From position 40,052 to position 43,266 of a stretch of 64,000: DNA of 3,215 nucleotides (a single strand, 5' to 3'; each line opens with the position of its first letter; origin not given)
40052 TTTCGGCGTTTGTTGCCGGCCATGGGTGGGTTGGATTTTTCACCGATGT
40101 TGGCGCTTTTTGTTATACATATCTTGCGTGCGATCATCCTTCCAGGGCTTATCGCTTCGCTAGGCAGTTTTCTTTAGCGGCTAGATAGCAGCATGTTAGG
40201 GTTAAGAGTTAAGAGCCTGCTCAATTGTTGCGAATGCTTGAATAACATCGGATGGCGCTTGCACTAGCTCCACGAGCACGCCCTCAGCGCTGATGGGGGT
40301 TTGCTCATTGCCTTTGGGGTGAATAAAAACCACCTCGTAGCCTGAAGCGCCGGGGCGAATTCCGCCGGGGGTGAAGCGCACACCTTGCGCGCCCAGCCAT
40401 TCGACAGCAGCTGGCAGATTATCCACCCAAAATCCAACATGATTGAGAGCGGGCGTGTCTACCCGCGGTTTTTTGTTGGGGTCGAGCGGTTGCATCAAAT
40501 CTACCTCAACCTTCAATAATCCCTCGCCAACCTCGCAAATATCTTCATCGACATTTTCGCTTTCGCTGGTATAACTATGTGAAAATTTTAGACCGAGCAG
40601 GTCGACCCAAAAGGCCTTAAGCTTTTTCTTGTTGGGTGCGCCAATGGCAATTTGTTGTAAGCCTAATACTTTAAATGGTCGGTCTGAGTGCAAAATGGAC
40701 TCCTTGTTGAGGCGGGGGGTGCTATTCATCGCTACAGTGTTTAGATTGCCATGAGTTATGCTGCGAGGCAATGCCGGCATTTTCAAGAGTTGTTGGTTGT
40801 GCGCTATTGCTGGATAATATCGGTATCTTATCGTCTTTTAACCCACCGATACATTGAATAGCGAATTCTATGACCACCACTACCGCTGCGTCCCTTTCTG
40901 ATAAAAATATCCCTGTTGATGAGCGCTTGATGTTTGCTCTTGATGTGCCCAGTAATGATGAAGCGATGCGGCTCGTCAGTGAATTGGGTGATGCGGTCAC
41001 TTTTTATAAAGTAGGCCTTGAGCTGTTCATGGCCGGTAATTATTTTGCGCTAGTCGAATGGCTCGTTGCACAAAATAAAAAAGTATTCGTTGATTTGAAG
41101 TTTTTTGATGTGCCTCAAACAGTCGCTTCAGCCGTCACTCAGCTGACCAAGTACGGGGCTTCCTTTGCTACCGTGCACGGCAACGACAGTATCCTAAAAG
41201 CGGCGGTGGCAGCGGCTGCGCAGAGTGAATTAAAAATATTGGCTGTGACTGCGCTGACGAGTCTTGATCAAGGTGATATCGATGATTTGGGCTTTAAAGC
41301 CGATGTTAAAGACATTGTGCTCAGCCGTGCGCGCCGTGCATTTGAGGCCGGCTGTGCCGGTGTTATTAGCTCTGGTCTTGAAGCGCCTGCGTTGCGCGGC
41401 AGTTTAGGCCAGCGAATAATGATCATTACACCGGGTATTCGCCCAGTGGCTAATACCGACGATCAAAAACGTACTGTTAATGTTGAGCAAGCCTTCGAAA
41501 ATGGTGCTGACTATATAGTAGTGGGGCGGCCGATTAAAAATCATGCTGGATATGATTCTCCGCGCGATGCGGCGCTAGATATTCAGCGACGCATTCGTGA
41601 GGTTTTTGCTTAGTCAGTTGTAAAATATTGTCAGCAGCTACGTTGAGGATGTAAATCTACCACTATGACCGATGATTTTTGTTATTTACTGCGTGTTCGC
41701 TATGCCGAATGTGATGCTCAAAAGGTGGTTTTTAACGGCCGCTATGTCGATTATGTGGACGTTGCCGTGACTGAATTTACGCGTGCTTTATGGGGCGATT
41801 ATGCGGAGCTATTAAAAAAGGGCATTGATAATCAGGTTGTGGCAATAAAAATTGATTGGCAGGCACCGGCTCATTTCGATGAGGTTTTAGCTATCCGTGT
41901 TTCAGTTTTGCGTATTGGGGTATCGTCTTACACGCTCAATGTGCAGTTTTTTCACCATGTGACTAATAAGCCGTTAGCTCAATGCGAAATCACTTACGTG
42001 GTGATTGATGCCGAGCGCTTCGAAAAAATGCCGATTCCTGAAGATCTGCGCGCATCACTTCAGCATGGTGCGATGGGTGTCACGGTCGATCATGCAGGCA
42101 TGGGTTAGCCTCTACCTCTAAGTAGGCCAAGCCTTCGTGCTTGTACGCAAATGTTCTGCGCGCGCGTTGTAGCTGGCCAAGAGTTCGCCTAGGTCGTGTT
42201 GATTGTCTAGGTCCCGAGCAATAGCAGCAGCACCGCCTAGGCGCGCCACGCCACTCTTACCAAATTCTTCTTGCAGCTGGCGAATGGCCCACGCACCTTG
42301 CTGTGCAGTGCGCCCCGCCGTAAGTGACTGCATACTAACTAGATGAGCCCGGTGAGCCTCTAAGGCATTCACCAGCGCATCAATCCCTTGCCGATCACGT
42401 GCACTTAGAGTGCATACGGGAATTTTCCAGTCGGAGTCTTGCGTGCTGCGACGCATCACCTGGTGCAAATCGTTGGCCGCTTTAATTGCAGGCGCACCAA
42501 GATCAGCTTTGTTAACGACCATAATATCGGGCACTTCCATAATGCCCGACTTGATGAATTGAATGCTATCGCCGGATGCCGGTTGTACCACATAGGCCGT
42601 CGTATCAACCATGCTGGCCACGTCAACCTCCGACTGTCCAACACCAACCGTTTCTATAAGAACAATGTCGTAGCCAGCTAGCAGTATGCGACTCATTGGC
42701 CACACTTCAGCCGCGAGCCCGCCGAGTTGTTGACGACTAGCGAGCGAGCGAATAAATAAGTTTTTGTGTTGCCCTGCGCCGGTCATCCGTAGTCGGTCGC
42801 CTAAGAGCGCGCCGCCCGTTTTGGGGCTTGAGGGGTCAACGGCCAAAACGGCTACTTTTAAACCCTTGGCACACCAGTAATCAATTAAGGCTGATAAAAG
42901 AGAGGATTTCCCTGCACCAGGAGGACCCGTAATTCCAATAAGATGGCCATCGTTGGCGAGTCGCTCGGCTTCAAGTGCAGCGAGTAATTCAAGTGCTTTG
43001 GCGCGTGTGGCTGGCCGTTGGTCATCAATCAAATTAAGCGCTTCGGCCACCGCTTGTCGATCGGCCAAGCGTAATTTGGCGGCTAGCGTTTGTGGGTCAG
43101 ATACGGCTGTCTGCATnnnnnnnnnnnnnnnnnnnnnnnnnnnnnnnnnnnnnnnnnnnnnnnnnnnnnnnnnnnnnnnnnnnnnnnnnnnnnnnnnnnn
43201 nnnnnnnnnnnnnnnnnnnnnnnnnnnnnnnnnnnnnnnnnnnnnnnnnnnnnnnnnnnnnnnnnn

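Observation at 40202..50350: Compact ethylmalonyl-CoA-pathway-type gene cluster in a gammaproteobacterial backbone, without ccr in the window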

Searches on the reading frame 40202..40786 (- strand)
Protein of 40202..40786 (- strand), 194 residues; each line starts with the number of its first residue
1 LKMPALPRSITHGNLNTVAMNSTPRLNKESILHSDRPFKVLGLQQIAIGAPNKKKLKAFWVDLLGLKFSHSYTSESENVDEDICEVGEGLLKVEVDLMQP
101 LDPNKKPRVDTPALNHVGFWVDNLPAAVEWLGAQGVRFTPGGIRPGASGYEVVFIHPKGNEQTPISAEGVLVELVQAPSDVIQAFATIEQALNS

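Call 4: search_protein_families(library=ncbifam, proteins=[window:40202-40786:-], max_evalue=0.00001)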
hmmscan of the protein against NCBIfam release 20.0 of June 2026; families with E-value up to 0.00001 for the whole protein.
window:40202-40786:- (194 aa): 2 families
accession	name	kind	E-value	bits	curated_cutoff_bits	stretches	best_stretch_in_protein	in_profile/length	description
TIGR03081.1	metmalonyl_epim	equivalog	2e-12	47.8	114.95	1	43-176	2-129/129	methylmalonyl-CoA epimerase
NF008551.0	PRK11478.1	equivalog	3.1e-07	30.9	148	1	44-145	8-107/129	VOC family protein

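Call 5: search_protein_families(library=pfam, proteins=[window:40202-40786:-], max_evalue=0.00001)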
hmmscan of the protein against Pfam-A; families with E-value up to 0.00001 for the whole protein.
window:40202-40786:- (194 aa): 1 family
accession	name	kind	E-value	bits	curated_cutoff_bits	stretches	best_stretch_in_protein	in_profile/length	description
PF13669.12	Glyoxalase_4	-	6.4e-31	107.3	27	1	44-154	1-109/109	Glyoxalase/Bleomycin resistance protein/Dioxygenase superfamily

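Call 65: search_solved_structures(query=window:40202-40729:-, max_evalue=0.001)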
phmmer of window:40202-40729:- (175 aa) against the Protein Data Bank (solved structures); distinct sequences matched with E-value up to 0.001: 4.
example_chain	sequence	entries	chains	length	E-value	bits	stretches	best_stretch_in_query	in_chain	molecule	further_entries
3rmu_A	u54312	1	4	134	2.8e-07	33.8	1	24-156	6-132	Methylmalonyl-CoA epimerase, mitochondrial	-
6qh4_C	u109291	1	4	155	4.4e-06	29.9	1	24-156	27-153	Methylmalonyl-CoA epimerase, mitochondrial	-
6bu2_A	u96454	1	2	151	1.1e-05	28.6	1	21-158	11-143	Glyoxalase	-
3oa4_A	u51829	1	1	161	0.00027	24.1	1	24-140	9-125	glyoxalase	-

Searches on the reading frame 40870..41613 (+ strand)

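Call 4: search_protein_families(library=ncbifam, proteins=[window:40870-41613:+], max_evalue=0.00001)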
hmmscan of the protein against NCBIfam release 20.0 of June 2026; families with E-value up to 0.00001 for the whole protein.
window:40870-41613:+ (247 aa): 4 families
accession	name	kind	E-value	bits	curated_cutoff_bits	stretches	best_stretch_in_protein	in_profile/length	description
NF001273.0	PRK00230.1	equivalog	6.7e-68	228.5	193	1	17-243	4-230/233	orotidine-5'-phosphate decarboxylase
TIGR01740.1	pyrF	equivalog_domain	1.7e-51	175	92.3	1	20-225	1-205/216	orotidine-5'-phosphate decarboxylase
NF010386.0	PRK13813.1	equivalog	1.1e-38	133.1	208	1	17-244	4-215/216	orotidine 5'-phosphate decarboxylase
TIGR03128.2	RuMP_HxlA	equivalog_domain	2.1e-06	27.6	200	0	21-124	2-105/205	3-hexulose-6-phosphate synthase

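Call 5: search_protein_families(library=pfam, proteins=[window:40870-41613:+], max_evalue=0.00001)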
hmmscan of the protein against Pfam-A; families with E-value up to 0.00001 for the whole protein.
window:40870-41613:+ (247 aa): 1 family
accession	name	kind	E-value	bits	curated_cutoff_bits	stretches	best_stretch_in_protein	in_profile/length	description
PF00215.30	OMPdecase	-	4.7e-44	151.3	27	1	19-225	2-211/221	Orotidine 5'-phosphate decarboxylase / HUMPS family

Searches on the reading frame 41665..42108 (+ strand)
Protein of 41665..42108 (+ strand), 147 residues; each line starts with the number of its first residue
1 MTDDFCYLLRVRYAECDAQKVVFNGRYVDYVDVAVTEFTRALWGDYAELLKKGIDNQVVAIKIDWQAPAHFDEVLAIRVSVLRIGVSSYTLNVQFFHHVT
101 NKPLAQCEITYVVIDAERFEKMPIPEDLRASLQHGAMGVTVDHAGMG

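Call 4: search_protein_families(library=ncbifam, proteins=[window:41665-42108:+], max_evalue=0.00001)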
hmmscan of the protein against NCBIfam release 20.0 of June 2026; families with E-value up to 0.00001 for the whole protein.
window:41665-42108:+ (147 aa): 4 families
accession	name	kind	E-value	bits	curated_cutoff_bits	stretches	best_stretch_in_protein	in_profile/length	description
TIGR00051.1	TIGR00051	subfamily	1.1e-20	74.1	68.7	1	9-121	2-113/117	YbgC/FadM family acyl-CoA thioesterase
TIGR02799.1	thio_ybgC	equivalog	9.8e-14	51.7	141.35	1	8-130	4-125/126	tol-pal system-associated acyl-CoA thioesterase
NF008065.0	PRK10800.1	equivalog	1.1e-13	51.5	185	1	5-130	6-130/134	tol-pal system-associated acyl-CoA thioesterase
NF047424.1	MenI_Staph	exception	1.5e-08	34.7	225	1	10-93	9-92/148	1,4-dihydroxy-2-naphthoyl-CoA hydrolase MenI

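Call 5: search_protein_families(library=pfam, proteins=[window:41665-42108:+], max_evalue=0.00001)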
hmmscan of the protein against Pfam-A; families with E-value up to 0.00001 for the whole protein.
window:41665-42108:+ (147 aa): 2 families
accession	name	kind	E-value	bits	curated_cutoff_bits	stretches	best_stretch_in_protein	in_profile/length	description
PF13279.12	4HBT_2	-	2.4e-16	60.7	25.5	1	11-131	1-121/122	Thioesterase-like superfamily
PF03061.28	4HBT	-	1.1e-08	35.7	20.6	1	20-97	2-72/79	Thioesterase superfamily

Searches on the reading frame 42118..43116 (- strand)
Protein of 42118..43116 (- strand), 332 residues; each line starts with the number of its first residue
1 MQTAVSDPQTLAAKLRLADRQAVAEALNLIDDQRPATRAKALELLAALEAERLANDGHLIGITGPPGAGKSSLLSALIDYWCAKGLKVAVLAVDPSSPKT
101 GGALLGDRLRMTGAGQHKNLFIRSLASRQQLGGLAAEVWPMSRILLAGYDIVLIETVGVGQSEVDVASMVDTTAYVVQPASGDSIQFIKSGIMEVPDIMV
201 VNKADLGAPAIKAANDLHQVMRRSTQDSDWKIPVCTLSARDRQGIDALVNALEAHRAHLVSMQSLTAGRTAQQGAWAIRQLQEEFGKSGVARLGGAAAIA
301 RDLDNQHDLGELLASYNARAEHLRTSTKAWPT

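Call 4: search_protein_families(library=ncbifam, proteins=[window:42118-43116:-], max_evalue=0.00001)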
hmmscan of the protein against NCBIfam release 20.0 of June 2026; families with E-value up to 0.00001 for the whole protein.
window:42118-43116:- (332 aa): 8 families
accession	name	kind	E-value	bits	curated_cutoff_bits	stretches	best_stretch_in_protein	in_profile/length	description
TIGR00750.1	lao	equivalog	3.3e-74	249.7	240.75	1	19-286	2-267/300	methylmalonyl Co-A mutase-associated GTPase MeaB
NF006958.0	PRK09435.1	equivalog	3.2e-73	246.6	329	1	7-287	9-291/333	methylmalonyl Co-A mutase-associated GTPase MeaB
NF045497.1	IsobCoAmut_IcmF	equivalog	9.4e-39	132.9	1500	1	5-256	139-395/1076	fused isobutyryl-CoA mutase/GTPase IcmF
TIGR00101.1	ureG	equivalog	5.2e-09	36.2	204.2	1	60-253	4-192/199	urease accessory protein UreG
NF003661.0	PRK05291.1-3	equivalog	2.7e-07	30.3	380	0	13-78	171-237/448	tRNA uridine-5-carboxymethylaminomethyl(34) synthesis GTPase MnmE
TIGR00073.1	hypB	equivalog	3.2e-07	30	121.2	1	50-256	22-214/217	hydrogenase nickel incorporation protein HypB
NF006746.0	PRK09270.1-5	subfamily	7.2e-06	25.1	250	0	56-94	20-58/210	nucleoside/nucleotide kinase family protein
TIGR00231.1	small_GTP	domain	9.6e-06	25.5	42.5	0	166-253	80-163/164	GTP-binding protein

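Call 5: search_protein_families(library=pfam, proteins=[window:42118-43116:-], max_evalue=0.00001)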
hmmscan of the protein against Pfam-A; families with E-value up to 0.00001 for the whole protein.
window:42118-43116:- (332 aa): 3 families
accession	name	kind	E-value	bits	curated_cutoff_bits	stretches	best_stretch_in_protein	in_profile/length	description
PF03308.22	MeaB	-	1.6e-76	257.3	23.1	1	24-285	2-264/273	Methylmalonyl Co-A mutase-associated GTPase MeaB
PF02492.25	cobW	-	1.4e-08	35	20.7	1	60-224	3-172/180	CobW/HypB/UreG, nucleotide-binding domain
PF03029.23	ATP_bind_1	-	2.1e-06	28.1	27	0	62-97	1-36/240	Conserved hypothetical ATP binding protein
